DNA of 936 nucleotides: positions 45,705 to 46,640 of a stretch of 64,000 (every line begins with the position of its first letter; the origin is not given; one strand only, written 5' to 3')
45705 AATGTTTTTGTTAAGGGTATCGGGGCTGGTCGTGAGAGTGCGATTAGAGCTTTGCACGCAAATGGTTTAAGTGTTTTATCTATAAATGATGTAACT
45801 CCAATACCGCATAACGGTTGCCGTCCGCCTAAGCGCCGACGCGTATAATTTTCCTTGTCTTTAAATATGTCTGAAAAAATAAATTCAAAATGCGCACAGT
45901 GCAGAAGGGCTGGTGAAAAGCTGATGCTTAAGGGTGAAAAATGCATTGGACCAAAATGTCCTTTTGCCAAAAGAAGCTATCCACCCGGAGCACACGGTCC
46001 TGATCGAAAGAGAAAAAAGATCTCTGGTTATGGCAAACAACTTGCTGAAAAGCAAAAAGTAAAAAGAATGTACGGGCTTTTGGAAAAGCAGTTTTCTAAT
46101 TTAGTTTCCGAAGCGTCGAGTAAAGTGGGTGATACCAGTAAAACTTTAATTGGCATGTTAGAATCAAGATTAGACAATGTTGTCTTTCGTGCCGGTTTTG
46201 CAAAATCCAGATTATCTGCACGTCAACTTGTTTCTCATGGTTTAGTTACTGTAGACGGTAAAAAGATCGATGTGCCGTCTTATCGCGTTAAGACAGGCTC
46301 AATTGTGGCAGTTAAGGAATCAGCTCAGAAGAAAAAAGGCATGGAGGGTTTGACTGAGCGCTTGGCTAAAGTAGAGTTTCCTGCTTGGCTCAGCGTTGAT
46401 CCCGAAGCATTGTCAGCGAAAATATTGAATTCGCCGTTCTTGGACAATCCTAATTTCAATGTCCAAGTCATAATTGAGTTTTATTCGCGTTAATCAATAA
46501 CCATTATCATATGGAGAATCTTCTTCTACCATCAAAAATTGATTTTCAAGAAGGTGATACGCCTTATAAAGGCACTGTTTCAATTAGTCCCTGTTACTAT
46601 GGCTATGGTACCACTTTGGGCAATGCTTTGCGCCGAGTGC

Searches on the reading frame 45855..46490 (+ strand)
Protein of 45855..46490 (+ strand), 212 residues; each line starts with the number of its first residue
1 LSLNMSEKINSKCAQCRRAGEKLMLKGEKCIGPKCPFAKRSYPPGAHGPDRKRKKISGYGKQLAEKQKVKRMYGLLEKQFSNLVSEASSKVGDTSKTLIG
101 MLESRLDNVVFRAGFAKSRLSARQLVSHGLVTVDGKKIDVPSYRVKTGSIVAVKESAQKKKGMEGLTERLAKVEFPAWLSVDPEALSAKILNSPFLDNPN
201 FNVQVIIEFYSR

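Call 3: search_protein_families(library=pfam, proteins=[window:45855-46490:+], max_evalue=10)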
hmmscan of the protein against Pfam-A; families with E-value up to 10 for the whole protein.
window:45855-46490:+ (212 aa): 3 families
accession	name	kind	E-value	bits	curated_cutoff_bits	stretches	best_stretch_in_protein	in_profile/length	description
PF00163.24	Ribosomal_S4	-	5.7e-25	88.3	23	1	10-103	4-95/95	Ribosomal protein S4/S9 N-terminal domain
PF01479.30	S4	-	4.4e-18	65.2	22.8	1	105-151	2-48/48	S4 domain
PF22421.1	SYY_C-terminal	-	0.0048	17.2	27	1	103-146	18-61/83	Tyrosine--tRNA ligase SYY-like C-terminal domain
